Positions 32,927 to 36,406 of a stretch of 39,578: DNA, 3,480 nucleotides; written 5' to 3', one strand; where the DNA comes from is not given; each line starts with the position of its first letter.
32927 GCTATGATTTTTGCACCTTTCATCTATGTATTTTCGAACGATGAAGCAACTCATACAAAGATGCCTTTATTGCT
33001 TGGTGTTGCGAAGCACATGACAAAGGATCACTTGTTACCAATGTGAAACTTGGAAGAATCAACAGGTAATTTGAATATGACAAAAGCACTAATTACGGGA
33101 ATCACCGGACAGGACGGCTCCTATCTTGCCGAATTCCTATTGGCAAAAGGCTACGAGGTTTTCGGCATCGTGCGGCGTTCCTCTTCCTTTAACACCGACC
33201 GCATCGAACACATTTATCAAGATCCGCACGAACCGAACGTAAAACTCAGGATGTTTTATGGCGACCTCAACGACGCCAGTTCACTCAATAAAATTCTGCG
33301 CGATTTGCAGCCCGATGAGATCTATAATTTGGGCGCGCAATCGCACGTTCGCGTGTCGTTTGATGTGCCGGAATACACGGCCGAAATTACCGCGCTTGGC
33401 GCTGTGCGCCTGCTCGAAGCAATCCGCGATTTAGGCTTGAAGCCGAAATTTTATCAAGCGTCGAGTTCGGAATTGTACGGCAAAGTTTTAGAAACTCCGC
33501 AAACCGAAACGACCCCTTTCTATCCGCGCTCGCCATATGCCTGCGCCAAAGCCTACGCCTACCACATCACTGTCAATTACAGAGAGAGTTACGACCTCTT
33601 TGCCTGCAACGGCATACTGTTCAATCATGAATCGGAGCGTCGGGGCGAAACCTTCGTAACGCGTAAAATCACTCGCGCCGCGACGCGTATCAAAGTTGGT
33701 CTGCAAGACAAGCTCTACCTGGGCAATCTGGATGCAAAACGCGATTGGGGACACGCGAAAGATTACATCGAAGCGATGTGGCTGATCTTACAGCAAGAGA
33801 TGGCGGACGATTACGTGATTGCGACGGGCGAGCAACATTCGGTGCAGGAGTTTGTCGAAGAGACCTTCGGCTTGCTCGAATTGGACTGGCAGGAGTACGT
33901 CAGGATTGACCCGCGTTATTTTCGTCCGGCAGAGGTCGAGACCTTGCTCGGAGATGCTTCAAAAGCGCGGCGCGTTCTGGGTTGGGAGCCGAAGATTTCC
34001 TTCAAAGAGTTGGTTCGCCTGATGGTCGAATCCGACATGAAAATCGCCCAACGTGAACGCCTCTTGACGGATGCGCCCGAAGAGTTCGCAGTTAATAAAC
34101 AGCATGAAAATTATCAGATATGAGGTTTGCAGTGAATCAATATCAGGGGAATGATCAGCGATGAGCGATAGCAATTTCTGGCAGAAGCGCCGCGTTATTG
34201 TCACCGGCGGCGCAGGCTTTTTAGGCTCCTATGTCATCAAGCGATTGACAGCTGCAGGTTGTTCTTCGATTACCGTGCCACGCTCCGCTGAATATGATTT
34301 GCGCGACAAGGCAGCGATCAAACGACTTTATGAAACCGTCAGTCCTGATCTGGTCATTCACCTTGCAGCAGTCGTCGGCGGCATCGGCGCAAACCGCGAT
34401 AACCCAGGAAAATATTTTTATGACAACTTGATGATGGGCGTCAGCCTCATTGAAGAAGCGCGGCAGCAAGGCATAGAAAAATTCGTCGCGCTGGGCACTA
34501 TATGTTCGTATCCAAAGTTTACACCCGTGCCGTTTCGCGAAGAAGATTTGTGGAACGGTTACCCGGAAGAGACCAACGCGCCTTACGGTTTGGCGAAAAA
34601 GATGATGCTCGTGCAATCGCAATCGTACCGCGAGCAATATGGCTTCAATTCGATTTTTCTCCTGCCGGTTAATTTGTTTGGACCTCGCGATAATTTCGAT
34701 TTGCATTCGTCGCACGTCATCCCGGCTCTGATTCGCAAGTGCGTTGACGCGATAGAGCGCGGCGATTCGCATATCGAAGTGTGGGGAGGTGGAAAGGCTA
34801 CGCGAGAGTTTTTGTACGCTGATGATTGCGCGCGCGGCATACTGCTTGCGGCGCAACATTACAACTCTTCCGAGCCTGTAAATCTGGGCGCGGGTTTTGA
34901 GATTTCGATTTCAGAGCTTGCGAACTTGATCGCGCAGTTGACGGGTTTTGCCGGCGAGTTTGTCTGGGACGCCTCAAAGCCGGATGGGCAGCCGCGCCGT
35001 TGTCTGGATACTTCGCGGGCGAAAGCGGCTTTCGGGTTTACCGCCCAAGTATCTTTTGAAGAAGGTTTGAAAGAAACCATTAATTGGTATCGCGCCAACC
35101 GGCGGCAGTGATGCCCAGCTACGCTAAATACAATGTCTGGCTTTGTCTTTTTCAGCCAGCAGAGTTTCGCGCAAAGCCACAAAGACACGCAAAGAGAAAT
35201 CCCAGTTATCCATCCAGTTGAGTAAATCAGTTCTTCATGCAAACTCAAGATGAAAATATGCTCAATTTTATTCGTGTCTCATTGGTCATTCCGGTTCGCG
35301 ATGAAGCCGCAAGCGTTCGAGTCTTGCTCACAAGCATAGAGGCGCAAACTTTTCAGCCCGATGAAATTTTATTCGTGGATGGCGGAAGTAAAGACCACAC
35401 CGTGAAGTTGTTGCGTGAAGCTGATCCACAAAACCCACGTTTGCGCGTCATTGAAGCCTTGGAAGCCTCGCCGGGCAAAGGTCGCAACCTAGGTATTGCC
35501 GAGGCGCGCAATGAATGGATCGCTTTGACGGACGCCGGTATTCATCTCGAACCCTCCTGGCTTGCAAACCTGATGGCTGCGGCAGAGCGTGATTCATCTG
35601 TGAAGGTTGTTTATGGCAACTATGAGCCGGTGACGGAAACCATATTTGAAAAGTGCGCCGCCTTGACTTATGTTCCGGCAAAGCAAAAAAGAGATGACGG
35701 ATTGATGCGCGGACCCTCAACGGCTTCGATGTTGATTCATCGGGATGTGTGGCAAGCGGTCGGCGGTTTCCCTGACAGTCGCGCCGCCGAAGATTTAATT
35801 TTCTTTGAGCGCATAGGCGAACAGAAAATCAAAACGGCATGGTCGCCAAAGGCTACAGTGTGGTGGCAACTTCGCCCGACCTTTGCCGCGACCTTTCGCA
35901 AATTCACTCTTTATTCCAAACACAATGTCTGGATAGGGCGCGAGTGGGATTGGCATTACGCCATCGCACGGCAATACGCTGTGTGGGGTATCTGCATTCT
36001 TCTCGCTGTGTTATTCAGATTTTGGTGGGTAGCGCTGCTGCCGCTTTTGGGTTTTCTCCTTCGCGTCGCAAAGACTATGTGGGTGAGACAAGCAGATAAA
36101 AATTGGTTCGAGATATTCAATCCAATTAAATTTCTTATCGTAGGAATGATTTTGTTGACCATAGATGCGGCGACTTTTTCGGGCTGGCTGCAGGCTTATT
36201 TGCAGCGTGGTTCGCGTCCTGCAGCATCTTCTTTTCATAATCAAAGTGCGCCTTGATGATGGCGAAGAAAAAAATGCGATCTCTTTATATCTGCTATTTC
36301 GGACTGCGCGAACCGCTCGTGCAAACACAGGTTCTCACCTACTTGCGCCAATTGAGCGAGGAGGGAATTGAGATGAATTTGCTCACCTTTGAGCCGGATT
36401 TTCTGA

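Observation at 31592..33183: Frameshifted gmd 5' remnant duplicated 1.48 kb upstream of the intact gmd, bracketing a low-GC GT-C-like gene: an insertion or cassette-exchange scar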

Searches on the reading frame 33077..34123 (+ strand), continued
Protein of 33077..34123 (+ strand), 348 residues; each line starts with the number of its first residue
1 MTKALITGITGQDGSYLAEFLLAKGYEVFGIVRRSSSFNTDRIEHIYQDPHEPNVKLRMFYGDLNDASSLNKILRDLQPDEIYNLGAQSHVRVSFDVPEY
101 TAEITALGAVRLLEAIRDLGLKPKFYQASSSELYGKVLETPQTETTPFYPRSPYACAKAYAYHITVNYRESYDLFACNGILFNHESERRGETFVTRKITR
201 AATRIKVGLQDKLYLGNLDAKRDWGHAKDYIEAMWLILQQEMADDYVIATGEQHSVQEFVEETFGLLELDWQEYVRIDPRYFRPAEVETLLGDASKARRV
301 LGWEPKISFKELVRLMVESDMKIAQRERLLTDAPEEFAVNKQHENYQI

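Call 47: find_encoding_contigs(protein=P0064, flank=10000, max_places=3)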
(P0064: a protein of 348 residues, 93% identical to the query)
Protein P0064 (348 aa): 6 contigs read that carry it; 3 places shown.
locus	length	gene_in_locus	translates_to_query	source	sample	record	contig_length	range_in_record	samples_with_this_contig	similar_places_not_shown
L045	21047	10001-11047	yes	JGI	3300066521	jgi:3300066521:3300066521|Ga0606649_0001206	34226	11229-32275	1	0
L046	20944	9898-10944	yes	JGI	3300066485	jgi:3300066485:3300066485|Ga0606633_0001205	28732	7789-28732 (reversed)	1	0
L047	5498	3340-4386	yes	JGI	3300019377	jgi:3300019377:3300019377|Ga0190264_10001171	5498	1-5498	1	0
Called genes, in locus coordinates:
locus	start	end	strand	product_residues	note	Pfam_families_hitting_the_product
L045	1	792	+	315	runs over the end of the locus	-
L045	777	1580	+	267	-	PF01370:Epimerase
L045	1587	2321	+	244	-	PF13489:Methyltransf_23, PF08241:Methyltransf_11, PF13649:Methyltransf_25 (weak)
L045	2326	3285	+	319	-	-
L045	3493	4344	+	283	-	PF13578:Methyltransf_24 (weak)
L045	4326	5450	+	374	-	PF13489:Methyltransf_23, PF08241:Methyltransf_11, PF08242:Methyltransf_12, PF13649:Methyltransf_25, PF13847:Methyltransf_31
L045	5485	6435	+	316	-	PF00535:Glycos_transf_2, PF13641:Glyco_tranf_2_3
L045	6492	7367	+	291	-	PF00535:Glycos_transf_2, PF10111:Glyco_tranf_2_2, PF13641:Glyco_tranf_2_3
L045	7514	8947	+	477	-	PF03062:MBOAT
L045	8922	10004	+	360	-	-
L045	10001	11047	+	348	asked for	PF01370:Epimerase, PF02719:Polysacc_synt_2 (faint), PF04321:RmlD_sub_bind (weak), PF16363:GDP_Man_Dehyd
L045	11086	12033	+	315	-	PF04321:RmlD_sub_bind, PF01073:3Beta_HSD (faint), PF01370:Epimerase, PF02719:Polysacc_synt_2 (faint), PF16363:GDP_Man_Dehyd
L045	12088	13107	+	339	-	PF13506:Glyco_transf_21 (weak), PF00535:Glycos_transf_2, PF10111:Glyco_tranf_2_2, PF13641:Glyco_tranf_2_3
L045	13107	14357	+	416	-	PF13439:Glyco_transf_4, PF13579:Glyco_trans_4_4, PF00534:Glycos_transf_1 (weak)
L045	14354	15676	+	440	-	-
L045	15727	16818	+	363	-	PF00534:Glycos_transf_1, PF13692:Glyco_trans_1_4, PF13524:Glyco_trans_1_2 (weak)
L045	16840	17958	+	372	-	PF01073:3Beta_HSD, PF01370:Epimerase, PF02719:Polysacc_synt_2, PF05368:NmrA, PF13460:NAD_binding_10, PF16363:GDP_Man_Dehyd, PF01370:Epimerase, PF16363:GDP_Man_Dehyd, +3 more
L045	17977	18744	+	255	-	-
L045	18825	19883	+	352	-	PF02353:CMAS (weak), PF08003:Methyltransf_9, PF01209:Ubie_methyltran (weak), PF13489:Methyltransf_23, PF13847:Methyltransf_31, PF08241:Methyltransf_11, PF08242:Methyltransf_12, PF13649:Methyltransf_25, +1 more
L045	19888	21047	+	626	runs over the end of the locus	PF13522:GATase_6, PF12481:DUF3700 (weak), PF13537:GATase_7, PF00733:Asn_synthase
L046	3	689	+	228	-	?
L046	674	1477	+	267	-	PF01370:Epimerase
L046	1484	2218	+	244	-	PF13489:Methyltransf_23, PF08241:Methyltransf_11, PF13649:Methyltransf_25 (weak)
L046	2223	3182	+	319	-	-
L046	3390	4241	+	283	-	PF13578:Methyltransf_24 (weak)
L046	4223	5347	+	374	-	PF13489:Methyltransf_23, PF08241:Methyltransf_11, PF08242:Methyltransf_12, PF13649:Methyltransf_25, PF13847:Methyltransf_31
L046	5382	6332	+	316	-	PF00535:Glycos_transf_2, PF13641:Glyco_tranf_2_3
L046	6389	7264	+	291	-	PF00535:Glycos_transf_2, PF10111:Glyco_tranf_2_2, PF13641:Glyco_tranf_2_3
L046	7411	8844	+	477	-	PF03062:MBOAT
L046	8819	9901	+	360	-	-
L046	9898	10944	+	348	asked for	PF01370:Epimerase, PF02719:Polysacc_synt_2 (faint), PF04321:RmlD_sub_bind (weak), PF16363:GDP_Man_Dehyd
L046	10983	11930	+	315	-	PF04321:RmlD_sub_bind, PF01073:3Beta_HSD (faint), PF01370:Epimerase, PF02719:Polysacc_synt_2 (faint), PF16363:GDP_Man_Dehyd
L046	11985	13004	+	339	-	PF13506:Glyco_transf_21 (weak), PF00535:Glycos_transf_2, PF10111:Glyco_tranf_2_2, PF13641:Glyco_tranf_2_3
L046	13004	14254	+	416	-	PF13439:Glyco_transf_4, PF13579:Glyco_trans_4_4, PF00534:Glycos_transf_1 (weak)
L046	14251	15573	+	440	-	-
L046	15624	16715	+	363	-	PF00534:Glycos_transf_1, PF13692:Glyco_trans_1_4, PF13524:Glyco_trans_1_2 (weak)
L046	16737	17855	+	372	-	PF01073:3Beta_HSD, PF01370:Epimerase, PF02719:Polysacc_synt_2, PF05368:NmrA, PF13460:NAD_binding_10, PF16363:GDP_Man_Dehyd, PF01370:Epimerase, PF16363:GDP_Man_Dehyd, +3 more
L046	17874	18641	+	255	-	-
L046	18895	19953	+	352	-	PF02353:CMAS (weak), PF08003:Methyltransf_9, PF01209:Ubie_methyltran (weak), PF13489:Methyltransf_23, PF13847:Methyltransf_31, PF08241:Methyltransf_11, PF08242:Methyltransf_12, PF13649:Methyltransf_25, +1 more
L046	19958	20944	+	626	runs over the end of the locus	PF13522:GATase_6, PF12481:DUF3700 (weak), PF13537:GATase_7, PF00733:Asn_synthase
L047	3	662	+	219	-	PF00535:Glycos_transf_2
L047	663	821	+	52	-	-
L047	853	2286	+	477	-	PF03062:MBOAT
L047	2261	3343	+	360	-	-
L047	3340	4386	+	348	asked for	PF01370:Epimerase, PF02719:Polysacc_synt_2 (faint), PF04321:RmlD_sub_bind (weak), PF16363:GDP_Man_Dehyd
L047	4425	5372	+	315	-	PF04321:RmlD_sub_bind, PF01073:3Beta_HSD (faint), PF01370:Epimerase, PF02719:Polysacc_synt_2 (faint), PF16363:GDP_Man_Dehyd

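Call 49: find_encoding_contigs(protein=P0060, flank=10000, max_places=3)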
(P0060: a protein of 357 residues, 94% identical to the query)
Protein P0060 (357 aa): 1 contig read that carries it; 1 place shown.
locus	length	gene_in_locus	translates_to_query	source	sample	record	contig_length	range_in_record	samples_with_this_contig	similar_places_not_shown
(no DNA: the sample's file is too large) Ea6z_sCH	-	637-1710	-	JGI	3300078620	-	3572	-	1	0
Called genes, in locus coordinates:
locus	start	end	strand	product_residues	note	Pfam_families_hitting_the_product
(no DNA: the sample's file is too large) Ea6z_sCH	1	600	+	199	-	?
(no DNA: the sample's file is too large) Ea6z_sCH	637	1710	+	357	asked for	PF04321:RmlD_sub_bind (weak), PF01370:Epimerase, PF16363:GDP_Man_Dehyd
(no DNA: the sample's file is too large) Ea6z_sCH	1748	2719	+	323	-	PF04321:RmlD_sub_bind, PF01370:Epimerase, PF02719:Polysacc_synt_2 (faint), PF16363:GDP_Man_Dehyd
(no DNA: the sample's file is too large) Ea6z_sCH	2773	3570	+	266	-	?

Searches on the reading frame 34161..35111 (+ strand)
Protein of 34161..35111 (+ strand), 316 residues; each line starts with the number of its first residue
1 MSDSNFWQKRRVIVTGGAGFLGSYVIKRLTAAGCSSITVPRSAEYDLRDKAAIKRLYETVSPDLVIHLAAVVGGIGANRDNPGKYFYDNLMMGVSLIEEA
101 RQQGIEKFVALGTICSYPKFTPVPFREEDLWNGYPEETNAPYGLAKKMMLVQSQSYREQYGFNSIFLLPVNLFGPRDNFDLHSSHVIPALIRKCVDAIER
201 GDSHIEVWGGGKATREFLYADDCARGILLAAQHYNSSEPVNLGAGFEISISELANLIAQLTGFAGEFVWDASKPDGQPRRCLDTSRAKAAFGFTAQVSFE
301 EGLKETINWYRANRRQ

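Call 7: search_protein_families(library=pfam, proteins=[window:34161-35111:+], max_evalue=0.01)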
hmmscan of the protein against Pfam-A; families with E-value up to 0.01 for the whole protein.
window:34161-35111:+ (316 aa): 5 families
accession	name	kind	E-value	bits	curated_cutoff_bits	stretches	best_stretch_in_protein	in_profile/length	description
PF01370.27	Epimerase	-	8.4e-58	196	20.9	1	12-243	1-240/240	NAD dependent epimerase/dehydratase family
PF16363.11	GDP_Man_Dehyd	-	2.3e-30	106.6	27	1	44-306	58-332/332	GDP-mannose 4,6 dehydratase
PF04321.23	RmlD_sub_bind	-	3.2e-08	33.5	27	1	11-71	2-61/287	RmlD substrate binding domain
PF01073.25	3Beta_HSD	-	2.4e-07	30.5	22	1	42-236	49-234/280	3-beta hydroxysteroid dehydrogenase/isomerase family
PF02719.21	Polysacc_synt_2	-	2.7e-07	30.5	20.2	1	46-113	62-128/293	Polysaccharide biosynthesis protein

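Call 8: search_protein_families(library=ncbifam, proteins=[window:34161-35111:+], max_evalue=0.01)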
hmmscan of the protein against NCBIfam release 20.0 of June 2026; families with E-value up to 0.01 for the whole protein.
window:34161-35111:+ (316 aa): 24 families
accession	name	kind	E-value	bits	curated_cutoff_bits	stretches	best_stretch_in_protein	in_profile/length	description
NF047922.1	GDPFucSynFcl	equivalog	2.1e-89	300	500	1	9-314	2-305/308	GDP-L-fucose synthase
TIGR01179.1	galE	equivalog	1.1e-27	96.8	262.3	1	44-314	53-329/332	UDP-glucose 4-epimerase GalE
TIGR01181.1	dTDP_gluc_dehyt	equivalog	1.8e-26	93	365.1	1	45-315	57-316/321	dTDP-glucose 4,6-dehydratase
TIGR04180.1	EDH_00030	hypoth_equivalog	2.5e-23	82.6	475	1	46-273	57-268/297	NAD-dependent 4,6-dehydratase LegB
NF007490.0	PRK10084.1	subfamily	1e-16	60.9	649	1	139-314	164-338/361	dTDP-glucose 4,6-dehydratase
NF007582.0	PRK10217.1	equivalog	4.8e-16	58.8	698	1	45-314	58-335/355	dTDP-glucose 4,6-dehydratase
TIGR02622.1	CDP_4_6_dhtase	equivalog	4.7e-15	55.6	278.45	1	45-312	61-332/352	CDP-glucose 4,6-dehydratase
NF007956.0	PRK10675.1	subfamily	7.7e-12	45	394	1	40-310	52-329/338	UDP-glucose 4-epimerase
NF042422.1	oxyalk_red_OleD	equivalog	4.8e-11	42.6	580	1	11-236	2-220/329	2-alkyl-3-oxoalkanoate reductase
TIGR02197.1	heptose_epim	equivalog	6.5e-11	41.9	274.6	1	12-312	1-315/316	ADP-glyceromanno-heptose 6-epimerase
NF011728.1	PRK15181.1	equivalog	2.8e-10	39.7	760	1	63-311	92-338/348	Vi polysaccharide biosynthesis UDP-N-acetylglucosaminuronic acid C-4 epimerase TviC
NF042423.1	oxyalk_red_Shew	equivalog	2.2e-09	36.8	580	1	9-251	8-241/331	2-alkyl-3-oxoalkanoate reductase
TIGR03466.1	HpnA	hypoth_equivalog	1.7e-08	33.7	367.65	1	11-109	2-109/327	hopanoid-associated sugar epimerase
TIGR01214.1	rmlD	equivalog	7.6e-07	28.5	224.05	1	11-77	1-66/285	dTDP-4-dehydrorhamnose reductase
NF043036.1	ErythonDh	equivalog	1.6e-06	27.6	325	0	11-33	2-24/321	D-erythronate dehydrogenase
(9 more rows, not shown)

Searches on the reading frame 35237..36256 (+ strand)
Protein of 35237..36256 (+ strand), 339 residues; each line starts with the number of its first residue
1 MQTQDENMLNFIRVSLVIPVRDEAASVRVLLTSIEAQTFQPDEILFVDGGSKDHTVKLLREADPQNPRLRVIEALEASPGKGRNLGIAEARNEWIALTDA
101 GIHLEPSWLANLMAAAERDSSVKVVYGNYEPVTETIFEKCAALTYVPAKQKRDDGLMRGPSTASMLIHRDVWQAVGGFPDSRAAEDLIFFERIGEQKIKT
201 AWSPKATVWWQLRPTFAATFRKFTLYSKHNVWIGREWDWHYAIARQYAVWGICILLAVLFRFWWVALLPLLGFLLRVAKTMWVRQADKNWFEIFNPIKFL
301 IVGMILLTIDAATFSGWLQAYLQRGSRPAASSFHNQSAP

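Call 7: search_protein_families(library=pfam, proteins=[window:35237-36256:+], max_evalue=0.01)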
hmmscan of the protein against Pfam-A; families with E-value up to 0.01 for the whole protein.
window:35237-36256:+ (339 aa): 5 families
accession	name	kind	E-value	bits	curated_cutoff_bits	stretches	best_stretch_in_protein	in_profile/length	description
PF00535.33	Glycos_transf_2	-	8.7e-21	75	23.3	1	15-169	1-161/168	Glycosyl transferase family 2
PF13641.12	Glyco_tranf_2_3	-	2.2e-13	51.2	27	1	14-222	3-223/230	Glycosyltransferase like family 2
PF10111.15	Glyco_tranf_2_2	-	8.4e-07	29.2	27.3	1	15-206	1-212/276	Glycosyltransferase like family 2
PF13506.12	Glyco_transf_21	-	3.9e-06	26.9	21.7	1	86-224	25-170/174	Glycosyl transferase family 21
PF13632.12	Glyco_trans_2_3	-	2.1e-05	24.8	27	1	94-275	1-196/198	Glycosyl transferase family group 2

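Call 8: search_protein_families(library=ncbifam, proteins=[window:35237-36256:+], max_evalue=0.01)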
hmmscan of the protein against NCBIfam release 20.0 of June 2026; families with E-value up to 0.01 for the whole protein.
window:35237-36256:+ (339 aa): 16 families
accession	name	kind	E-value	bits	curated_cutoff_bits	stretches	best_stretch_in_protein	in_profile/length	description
TIGR03965.1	mycofact_glyco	equivalog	1.2e-20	73.9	280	1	13-232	75-302/467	mycofactocin biosynthesis glycosyltransferase MftF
NF041875.1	EPS_EpsD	equivalog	5.4e-20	72.1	370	1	14-238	1-235/325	exopolysaccharide biosynthesis glycosyltransferase EpsD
TIGR04283.1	glyco_like_mftF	equivalog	2.1e-17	63.4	182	1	14-201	1-176/221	TIGR04283 family arsenosugar biosynthesis glycosyltransferase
NF007482.0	PRK10073.1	equivalog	6.2e-15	55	423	1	12-167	6-157/334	glycosyltransferase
TIGR03937.1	PgaC_IcaA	equivalog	1.8e-13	50.2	422.3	1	5-305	38-343/407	poly-beta-1,6-N-acetyl-D-glucosamine synthase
TIGR03469.1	HpnB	hypoth_equivalog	5.9e-10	38.7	379.25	1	10-121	42-165/386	hopene-associated glycosyltransferase HpnB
NF045692.1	OglycostaseCruG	equivalog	2e-09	36.9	600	1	3-119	32-155/386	2'-O-glycosyltransferase CruG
NF010496.0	PRK13915.1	equivalog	2.1e-09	36.9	262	1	12-130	31-156/307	glucosyl-3-phosphoglycerate synthase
NF047683.1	TeichurnBiosyTuaG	equivalog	7e-08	32.4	400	1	13-133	7-127/252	teichuronic acid biosynthesis protein TuaG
NF038302.1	EPS_HpsE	equivalog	1e-05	24.7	300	1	14-174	3-177/307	hormogonium polysaccharide biosynthesis glycosyltransferase HpsE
NF007986.1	PRK10714.1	equivalog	1.3e-05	24.4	529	1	12-141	6-138/316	undecaprenyl-phosphate 4-deoxy-4-formamido-L-arabinose transferase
TIGR03111.1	glyc2_xrt_Gpos1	hypoth_equivalog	2e-05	23.6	363.95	1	8-131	45-171/439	TIGR03111 family XrtG-associated glycosyltransferase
NF050050.1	ProtGlycPglI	equivalog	0.00018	21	500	1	14-118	4-110/306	GalNAc(5)-diNAcBac-PP-undecaprenol beta-1,3-glucosyltransferase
NF047588.1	GlcsyltransPgfSStrep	equivalog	0.00035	19.9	500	1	13-159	2-152/308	glycosyltransferase PgfS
NF038299.1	EPS_HpsN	equivalog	0.00045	19.3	425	1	13-127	2-117/317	hormogonium polysaccharide biosynthesis glycosyltransferase HpsN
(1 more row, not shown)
